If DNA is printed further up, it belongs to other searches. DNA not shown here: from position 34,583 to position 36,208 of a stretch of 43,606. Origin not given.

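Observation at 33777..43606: Dense multiheme cytochrome c island: candidate trans-envelope / extracellular electron transfer system with a non-canonical parts list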

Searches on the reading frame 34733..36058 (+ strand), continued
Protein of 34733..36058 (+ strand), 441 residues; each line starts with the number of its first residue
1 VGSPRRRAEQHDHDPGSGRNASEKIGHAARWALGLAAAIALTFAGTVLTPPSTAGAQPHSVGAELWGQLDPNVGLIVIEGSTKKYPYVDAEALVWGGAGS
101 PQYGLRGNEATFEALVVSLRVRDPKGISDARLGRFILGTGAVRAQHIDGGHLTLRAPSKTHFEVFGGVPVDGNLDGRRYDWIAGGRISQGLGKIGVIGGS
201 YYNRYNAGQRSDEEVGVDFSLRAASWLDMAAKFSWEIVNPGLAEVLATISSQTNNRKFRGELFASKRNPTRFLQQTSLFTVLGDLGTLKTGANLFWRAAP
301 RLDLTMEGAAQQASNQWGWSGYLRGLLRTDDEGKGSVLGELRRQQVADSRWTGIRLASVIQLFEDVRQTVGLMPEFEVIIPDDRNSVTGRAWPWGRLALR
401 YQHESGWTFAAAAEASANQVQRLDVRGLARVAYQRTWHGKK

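Call 45: search_protein_families(library=pfam, proteins=[L001:17108-19264:-, L004:16976-19573:-, L009:13863-15221:-, L009:15101-16186:-, L009:16161-16796:-, L002:5197-6729:-, L002:6737-8053:-, L002:8099-8791:-], max_evalue=0.001)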
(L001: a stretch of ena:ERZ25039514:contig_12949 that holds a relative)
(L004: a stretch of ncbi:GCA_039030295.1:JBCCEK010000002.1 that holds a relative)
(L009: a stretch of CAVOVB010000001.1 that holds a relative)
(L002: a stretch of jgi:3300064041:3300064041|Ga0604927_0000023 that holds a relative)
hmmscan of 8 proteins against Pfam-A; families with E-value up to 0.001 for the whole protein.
L001:17108-19264:- (718 aa): 4 families
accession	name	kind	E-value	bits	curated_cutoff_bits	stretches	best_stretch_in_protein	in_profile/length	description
PF14522.11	Cytochrome_C7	-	9.8e-12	45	24.8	0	402-484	14-67/67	Cytochrome c7 and related cytochrome c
PF22113.1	Mtrc-MtrF_II-IV_dom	-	3.4e-08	33.6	30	0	136-241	26-130/176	Outer membrane cytochrome MtrC/MtrF-like, domains II/IV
PF14537.11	Cytochrom_c3_2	-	1.3e-06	29.3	25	0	403-457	8-53/79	Cytochrome c3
PF02085.21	Cytochrom_CIII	-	0.00036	21.3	22.9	0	546-588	70-101/101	Class III cytochrome C family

L004:16976-19573:- (865 aa): 7 families
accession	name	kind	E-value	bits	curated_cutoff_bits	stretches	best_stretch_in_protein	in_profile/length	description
PF14522.11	Cytochrome_C7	-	8e-11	42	24.8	0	233-289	43-67/67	Cytochrome c7 and related cytochrome c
PF22113.1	Mtrc-MtrF_II-IV_dom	-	2.2e-08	34.2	30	0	568-635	72-132/176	Outer membrane cytochrome MtrC/MtrF-like, domains II/IV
PF13290.12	CHB_HEX_C_1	-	2.9e-08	34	22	1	82-154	1-62/67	Chitobiase/beta-hexosaminidase C-terminal domain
PF13287.12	Fn3_assoc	-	1.6e-06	28.6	23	1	93-155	1-53/59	Fn3 associated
PF02085.21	Cytochrom_CIII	-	4.6e-06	27.3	22.9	0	551-586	49-84/101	Class III cytochrome C family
PF14537.11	Cytochrom_c3_2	-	3.3e-05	24.7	25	0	349-388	2-36/79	Cytochrome c3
PF02335.20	Cytochrom_C552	-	0.0002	20.9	24.1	0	192-247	81-135/438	Cytochrome c552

L009:13863-15221:- (452 aa): 6 families
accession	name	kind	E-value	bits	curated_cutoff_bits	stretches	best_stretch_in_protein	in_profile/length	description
PF14537.11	Cytochrom_c3_2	-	4.6e-11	43.5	25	1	88-208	1-78/79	Cytochrome c3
PF09699.15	Paired_CXXCH_1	-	8.2e-11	41.9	20.6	1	173-211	6-39/41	Doubled CXXCH motif (Paired_CXXCH_1)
PF14522.11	Cytochrome_C7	-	1.1e-10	41.6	24.8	0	245-301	13-66/67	Cytochrome c7 and related cytochrome c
PF22678.1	Cytochrom_c_NrfB-like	-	6.5e-07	30.2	27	0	132-209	1-66/89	Cytochrome c-type protein NrfB-like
PF22113.1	Mtrc-MtrF_II-IV_dom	-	6.5e-06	26.2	30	0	173-330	6-167/176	Outer membrane cytochrome MtrC/MtrF-like, domains II/IV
PF13435.11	Cytochrome_C554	-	0.0009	20.6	20.8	1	67-101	49-84/84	Cytochrome c554 and c-prime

L009:15101-16186:- (361 aa): 3 families
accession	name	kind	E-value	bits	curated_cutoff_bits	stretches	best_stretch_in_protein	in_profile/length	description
PF00033.24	Cytochrome_B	-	6e-51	173.4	27.2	1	41-218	12-188/189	Cytochrome b/b6/petB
PF13631.11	Cytochrom_B_N_2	-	1e-39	136.7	27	1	101-268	2-166/169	Cytochrome b(N-terminal)/b6/petB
PF00032.22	Cytochrom_B_C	-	1.5e-09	38.5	20.7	1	272-353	2-75/102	Cytochrome b(C-terminal)/b6/petD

L009:16161-16796:- (211 aa): 2 families
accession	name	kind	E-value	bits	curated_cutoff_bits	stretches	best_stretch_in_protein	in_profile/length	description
PF00355.32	Rieske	-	1e-10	41.8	20.3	1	117-194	7-85/88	Rieske [2Fe-2S] domain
PF25471.1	TM_PetC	-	4.1e-05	23.7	37.1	1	72-107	8-43/48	Iron-sulfur subunit PetC transmembrane anchor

L002:5197-6729:- (510 aa): 2 families
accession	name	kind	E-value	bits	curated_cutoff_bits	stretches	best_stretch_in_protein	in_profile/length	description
PF14522.11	Cytochrome_C7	-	2.5e-10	40.5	24.8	0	151-185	39-67/67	Cytochrome c7 and related cytochrome c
PF09698.15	GSu_C4xC__C2xCH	-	2.5e-07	31.7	21.7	1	426-460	1-36/36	Geobacter CxxxxCH...CXXCH motif (GSu_C4xC__C2xCH)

L002:6737-8053:- (438 aa): 5 families
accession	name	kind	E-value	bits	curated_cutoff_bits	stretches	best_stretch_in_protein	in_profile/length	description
PF22113.1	Mtrc-MtrF_II-IV_dom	-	1.9e-06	28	30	0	78-181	50-137/176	Outer membrane cytochrome MtrC/MtrF-like, domains II/IV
PF14522.11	Cytochrome_C7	-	2.1e-06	27.9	24.8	0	281-327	6-56/67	Cytochrome c7 and related cytochrome c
PF14537.11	Cytochrom_c3_2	-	0.00014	22.7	25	0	283-324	2-38/79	Cytochrome c3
PF02335.20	Cytochrom_C552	-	0.00058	19.4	24.1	1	277-323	234-286/438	Cytochrome c552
PF09699.15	Paired_CXXCH_1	-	0.0007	19.7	20.6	0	288-322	8-39/41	Doubled CXXCH motif (Paired_CXXCH_1)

L002:8099-8791:- (230 aa): 0 families

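Call 49: search_protein_representatives(alignment_id=A1)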
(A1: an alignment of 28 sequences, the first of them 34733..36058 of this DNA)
Query: 28 sequences, 416 profile positions. Proteins with E-value up to 0.001 (for the whole library): 577; up to 1e-10: 322; up to 1e-30: 109. The best 150 are listed.
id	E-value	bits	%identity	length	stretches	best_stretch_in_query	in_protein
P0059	4.5e-191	651.3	-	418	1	20-414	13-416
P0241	7.1e-164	561.7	-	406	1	23-412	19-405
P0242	7.4e-134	462.8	-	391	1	24-411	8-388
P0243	8.2e-132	456.1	-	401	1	29-412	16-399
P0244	1.3e-126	438.9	-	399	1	21-411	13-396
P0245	3.5e-124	430.9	-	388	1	26-411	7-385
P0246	1.7e-118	412.2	-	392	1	32-411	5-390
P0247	8.9e-118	409.8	-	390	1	26-408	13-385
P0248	7.6e-117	406.8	-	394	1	24-408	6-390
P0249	7.2e-116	403.5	-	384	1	32-296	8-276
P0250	1.6e-112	392.6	-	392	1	23-410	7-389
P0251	3.3e-112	391.5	-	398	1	25-411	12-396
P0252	1.0e-111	389.9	-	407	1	14-407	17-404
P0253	1.8e-111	389.0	-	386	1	21-412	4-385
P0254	6.1e-111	387.3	-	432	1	18-413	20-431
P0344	8.7e-33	129.9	-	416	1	74-408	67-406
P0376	1.8e-22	95.9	-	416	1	56-404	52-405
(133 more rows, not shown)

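Call 50: find_encoding_contigs(protein=P0344, flank=8000, max_places=2)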
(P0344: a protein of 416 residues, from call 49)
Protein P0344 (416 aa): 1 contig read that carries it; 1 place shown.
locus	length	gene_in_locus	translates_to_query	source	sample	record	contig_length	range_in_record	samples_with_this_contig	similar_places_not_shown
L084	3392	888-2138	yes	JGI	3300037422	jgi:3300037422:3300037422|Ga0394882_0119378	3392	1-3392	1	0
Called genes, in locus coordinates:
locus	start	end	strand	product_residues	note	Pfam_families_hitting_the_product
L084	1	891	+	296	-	?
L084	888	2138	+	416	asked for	-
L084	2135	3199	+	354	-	PF09699:Paired_CXXCH_1 (faint), PF14522:Cytochrome_C7 (faint), PF22113:Mtrc-MtrF_II-IV_dom (faint)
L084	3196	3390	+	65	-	?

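Call 51: find_encoding_contigs(protein=P0376, flank=8000, max_places=2)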
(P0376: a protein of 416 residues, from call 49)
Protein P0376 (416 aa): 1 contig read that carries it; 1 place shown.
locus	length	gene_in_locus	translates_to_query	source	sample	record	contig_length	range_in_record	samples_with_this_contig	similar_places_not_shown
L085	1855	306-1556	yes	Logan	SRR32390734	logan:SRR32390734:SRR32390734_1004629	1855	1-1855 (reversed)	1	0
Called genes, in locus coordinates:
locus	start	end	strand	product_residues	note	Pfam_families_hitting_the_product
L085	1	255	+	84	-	?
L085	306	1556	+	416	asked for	-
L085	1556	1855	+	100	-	?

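Call 62: search_dna_similar(query=window:34733-36058:+, collection=plasmids, mode=protein, max_evalue=0.001, max_rows=10)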
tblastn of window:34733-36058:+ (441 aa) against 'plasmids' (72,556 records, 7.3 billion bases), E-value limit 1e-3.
No match.
